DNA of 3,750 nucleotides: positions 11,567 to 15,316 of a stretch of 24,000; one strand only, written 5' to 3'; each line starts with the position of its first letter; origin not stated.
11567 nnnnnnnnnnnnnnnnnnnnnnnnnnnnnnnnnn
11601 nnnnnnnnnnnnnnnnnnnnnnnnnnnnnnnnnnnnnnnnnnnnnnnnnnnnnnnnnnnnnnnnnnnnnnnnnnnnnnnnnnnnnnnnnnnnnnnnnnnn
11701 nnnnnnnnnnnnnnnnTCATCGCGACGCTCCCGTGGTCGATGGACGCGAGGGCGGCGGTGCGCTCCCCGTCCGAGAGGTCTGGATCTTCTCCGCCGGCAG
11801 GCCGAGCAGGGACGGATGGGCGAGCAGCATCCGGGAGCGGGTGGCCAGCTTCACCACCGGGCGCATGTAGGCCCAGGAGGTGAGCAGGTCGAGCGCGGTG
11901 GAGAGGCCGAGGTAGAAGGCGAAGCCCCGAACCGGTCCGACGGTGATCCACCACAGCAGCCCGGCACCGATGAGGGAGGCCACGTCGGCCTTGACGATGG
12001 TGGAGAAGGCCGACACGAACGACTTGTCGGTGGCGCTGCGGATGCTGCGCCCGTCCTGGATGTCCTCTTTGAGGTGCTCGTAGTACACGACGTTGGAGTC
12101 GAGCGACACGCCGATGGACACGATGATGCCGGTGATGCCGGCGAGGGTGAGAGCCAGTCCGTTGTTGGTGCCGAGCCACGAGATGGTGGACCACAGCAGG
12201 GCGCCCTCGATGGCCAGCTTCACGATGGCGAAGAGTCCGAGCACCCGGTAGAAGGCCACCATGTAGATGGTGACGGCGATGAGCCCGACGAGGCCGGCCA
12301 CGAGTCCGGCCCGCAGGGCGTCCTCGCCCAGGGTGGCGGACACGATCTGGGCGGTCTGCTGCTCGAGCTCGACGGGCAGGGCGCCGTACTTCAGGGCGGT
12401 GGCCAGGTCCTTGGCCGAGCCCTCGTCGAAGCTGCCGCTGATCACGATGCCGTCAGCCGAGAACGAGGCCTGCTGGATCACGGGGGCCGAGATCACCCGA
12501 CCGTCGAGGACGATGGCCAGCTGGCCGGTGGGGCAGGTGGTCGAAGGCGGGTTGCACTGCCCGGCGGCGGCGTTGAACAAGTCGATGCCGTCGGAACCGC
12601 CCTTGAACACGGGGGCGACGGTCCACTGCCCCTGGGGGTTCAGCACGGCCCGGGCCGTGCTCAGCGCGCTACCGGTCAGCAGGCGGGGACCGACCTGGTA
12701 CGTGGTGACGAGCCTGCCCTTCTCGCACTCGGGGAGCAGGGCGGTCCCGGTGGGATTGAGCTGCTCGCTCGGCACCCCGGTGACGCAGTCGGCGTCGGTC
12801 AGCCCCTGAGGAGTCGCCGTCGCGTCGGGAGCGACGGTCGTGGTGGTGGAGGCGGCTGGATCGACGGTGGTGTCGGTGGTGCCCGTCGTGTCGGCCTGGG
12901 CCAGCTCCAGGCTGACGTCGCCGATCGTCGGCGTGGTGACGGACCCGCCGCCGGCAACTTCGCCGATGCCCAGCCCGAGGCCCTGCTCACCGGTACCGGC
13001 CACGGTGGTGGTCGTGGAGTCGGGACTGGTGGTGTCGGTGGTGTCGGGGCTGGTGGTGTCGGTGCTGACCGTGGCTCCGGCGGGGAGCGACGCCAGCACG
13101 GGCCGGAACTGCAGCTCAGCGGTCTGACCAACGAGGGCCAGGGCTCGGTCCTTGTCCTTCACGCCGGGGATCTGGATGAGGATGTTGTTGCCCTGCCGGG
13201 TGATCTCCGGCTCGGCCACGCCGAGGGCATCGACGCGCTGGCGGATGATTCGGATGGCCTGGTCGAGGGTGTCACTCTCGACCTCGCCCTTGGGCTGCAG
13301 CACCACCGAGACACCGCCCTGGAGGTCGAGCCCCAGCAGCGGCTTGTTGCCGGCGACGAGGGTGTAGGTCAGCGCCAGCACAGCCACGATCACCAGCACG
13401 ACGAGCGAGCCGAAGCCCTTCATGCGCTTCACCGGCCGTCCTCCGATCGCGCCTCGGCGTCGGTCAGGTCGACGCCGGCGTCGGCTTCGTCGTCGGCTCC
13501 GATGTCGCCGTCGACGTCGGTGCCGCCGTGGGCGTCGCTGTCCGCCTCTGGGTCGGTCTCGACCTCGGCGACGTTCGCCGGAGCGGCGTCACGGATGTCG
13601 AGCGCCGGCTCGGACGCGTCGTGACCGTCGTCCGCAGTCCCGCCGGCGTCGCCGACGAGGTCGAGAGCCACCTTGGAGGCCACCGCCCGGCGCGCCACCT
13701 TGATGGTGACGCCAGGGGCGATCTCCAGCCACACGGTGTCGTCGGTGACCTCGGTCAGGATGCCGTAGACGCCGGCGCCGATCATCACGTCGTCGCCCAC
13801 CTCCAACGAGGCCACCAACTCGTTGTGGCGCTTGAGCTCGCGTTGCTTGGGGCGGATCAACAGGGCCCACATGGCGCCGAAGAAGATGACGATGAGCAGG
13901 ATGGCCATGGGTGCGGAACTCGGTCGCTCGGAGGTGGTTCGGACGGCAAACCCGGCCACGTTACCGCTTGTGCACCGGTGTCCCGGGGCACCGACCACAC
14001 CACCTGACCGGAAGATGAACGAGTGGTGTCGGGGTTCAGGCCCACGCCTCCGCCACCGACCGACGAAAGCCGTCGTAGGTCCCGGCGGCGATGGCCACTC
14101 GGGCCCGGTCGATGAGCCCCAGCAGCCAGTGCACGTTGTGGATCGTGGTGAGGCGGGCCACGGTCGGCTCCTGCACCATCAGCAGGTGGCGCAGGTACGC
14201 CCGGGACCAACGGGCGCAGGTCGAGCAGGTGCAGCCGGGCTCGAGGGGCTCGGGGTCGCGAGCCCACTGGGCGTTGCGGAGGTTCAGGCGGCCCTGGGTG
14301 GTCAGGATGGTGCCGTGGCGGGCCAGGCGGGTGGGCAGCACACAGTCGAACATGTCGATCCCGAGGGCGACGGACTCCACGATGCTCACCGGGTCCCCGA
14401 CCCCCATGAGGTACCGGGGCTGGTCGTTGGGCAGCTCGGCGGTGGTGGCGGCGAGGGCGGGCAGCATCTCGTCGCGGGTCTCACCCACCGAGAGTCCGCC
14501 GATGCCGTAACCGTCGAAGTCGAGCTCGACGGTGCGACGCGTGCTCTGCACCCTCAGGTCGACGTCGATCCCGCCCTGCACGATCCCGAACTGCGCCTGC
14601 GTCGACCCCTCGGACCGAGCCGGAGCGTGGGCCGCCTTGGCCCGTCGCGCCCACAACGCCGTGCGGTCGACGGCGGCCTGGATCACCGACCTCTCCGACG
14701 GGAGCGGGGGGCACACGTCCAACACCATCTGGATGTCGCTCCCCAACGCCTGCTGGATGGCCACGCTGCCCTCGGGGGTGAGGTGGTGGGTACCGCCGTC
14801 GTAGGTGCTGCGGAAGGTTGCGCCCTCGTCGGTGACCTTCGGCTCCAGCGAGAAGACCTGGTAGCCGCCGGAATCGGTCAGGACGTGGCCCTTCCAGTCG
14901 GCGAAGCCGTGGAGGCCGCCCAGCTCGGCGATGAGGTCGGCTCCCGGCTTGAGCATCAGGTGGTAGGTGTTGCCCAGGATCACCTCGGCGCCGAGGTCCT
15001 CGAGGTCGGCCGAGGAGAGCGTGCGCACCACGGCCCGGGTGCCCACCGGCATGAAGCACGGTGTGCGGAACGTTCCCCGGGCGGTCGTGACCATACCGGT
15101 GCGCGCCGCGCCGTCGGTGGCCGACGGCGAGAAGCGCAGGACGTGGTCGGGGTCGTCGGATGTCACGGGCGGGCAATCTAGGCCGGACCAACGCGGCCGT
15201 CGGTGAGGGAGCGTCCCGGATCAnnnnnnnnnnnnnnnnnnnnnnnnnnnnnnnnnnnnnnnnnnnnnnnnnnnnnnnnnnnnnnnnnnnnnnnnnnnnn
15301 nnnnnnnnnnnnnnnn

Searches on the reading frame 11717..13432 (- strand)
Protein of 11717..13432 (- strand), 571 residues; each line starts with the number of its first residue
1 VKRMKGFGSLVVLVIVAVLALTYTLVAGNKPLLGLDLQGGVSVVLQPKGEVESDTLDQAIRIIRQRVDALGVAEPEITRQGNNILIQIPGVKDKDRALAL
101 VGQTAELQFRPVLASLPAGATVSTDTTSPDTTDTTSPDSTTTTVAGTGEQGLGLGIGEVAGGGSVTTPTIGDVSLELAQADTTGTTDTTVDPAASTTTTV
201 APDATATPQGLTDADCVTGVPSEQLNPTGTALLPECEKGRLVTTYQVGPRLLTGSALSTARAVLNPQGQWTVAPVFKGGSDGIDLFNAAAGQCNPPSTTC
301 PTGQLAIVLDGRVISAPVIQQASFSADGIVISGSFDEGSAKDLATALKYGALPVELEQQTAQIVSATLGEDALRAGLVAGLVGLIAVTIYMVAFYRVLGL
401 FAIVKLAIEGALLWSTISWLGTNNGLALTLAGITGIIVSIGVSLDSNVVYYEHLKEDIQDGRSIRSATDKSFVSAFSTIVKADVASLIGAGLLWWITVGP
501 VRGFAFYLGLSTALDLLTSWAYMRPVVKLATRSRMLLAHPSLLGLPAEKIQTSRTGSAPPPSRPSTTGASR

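Call 8: search_protein_families(library=pfam, proteins=[window:11717-13432:-], max_evalue=0.001)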
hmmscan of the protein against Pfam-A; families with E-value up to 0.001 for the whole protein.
window:11717-13432:- (571 aa): 3 families
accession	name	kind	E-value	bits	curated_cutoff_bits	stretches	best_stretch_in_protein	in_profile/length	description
PF21760.3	SecD_1st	-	1.9e-22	78.9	27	1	56-112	1-58/60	Protein translocase subunit SecDF, P1 domain, N-terminal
PF22599.2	SecDF_P1_head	-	4.1e-16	59.3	27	1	246-354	14-114/114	SecDF, P1 head subdomain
PF02355.23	SecD_SecF_C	-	2.1e-12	47.3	20.5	1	355-527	12-183/189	Protein export membrane protein SecD/SecF, C-terminal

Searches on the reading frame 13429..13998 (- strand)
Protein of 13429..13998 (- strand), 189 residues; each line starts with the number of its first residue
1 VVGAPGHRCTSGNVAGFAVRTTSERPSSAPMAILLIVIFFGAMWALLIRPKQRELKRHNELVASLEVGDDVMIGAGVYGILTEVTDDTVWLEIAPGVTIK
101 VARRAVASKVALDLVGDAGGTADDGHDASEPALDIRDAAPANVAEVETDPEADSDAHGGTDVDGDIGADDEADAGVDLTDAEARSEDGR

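Call 8: search_protein_families(library=pfam, proteins=[window:13429-13998:-], max_evalue=0.001)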
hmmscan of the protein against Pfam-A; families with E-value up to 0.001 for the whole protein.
window:13429-13998:- (189 aa): 1 family
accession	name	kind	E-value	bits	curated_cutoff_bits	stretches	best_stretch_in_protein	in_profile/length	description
PF02699.20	YajC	-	4.4e-21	75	28.2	1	32-107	2-77/78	Preprotein translocase subunit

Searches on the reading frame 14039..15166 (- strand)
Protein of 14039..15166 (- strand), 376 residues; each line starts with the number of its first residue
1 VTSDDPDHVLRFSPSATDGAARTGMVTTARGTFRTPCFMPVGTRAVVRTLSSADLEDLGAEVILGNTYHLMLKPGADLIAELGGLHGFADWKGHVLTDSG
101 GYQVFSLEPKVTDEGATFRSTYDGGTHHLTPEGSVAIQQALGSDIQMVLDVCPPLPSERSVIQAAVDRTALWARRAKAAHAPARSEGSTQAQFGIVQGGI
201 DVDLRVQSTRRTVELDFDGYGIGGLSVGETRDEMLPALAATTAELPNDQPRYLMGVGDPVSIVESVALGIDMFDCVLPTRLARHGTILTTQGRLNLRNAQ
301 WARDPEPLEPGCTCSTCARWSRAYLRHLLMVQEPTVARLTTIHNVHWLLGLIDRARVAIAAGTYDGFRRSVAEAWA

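Call 4: search_protein_families(library=pfam, proteins=[window:14039-15166:-], max_evalue=0.01)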
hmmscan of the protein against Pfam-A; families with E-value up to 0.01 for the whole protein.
window:14039-15166:- (376 aa): 1 family
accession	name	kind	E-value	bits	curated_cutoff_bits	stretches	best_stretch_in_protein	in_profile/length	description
PF01702.25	TGT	-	1.4e-140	468.9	26.3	1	19-375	2-355/357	Queuine tRNA-ribosyltransferase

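Call 29: find_related_loci(query=window:14039-15166:-, collection=metagenome_contigs, flank=4000)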
Query window:14039-15166:- (376 aa) in metagenome_contigs; peptide patterns used: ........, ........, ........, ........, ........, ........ (x = any residue, [..] = any of these).
600 stretches matched a pattern (row limit reached: there are more); 599 encode a relative of the query (tblastn E <= 1e-3); the best 80 are kept; 80 distinct loci.
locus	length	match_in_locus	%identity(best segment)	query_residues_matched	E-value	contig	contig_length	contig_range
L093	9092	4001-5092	67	10-375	5e-161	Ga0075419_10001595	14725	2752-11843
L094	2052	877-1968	61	8-376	1e-163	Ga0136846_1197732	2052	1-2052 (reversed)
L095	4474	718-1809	59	12-375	2e-144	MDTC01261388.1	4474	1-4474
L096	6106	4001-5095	56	12-376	2e-141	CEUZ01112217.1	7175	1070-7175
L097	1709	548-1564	61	32-375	3e-139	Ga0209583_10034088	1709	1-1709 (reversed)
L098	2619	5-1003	62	38-375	2e-133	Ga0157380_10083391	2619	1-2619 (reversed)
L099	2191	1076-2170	51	9-373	3e-125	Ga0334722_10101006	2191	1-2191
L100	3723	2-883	57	77-375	3e-120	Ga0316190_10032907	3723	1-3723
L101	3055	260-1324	53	12-368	2e-120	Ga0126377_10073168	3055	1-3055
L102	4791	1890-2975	53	5-368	7e-117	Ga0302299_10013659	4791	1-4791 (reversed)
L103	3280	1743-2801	49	21-375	3e-119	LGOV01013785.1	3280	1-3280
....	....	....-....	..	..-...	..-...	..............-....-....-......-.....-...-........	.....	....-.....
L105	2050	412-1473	52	12-367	1e-122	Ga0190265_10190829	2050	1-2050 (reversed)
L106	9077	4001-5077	48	15-375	2e-115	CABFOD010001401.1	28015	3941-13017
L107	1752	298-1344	51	21-375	1e-123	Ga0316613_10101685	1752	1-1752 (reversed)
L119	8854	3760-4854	51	3-369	7e-114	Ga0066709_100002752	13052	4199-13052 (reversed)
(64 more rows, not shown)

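Call 62: search_protein_families(library=pfam, proteins=[L119:2892-3728:+], max_evalue=0.001)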
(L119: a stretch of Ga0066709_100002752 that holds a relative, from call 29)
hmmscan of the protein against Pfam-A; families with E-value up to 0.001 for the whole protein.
L119:2892-3728:+ (279 aa): 0 families
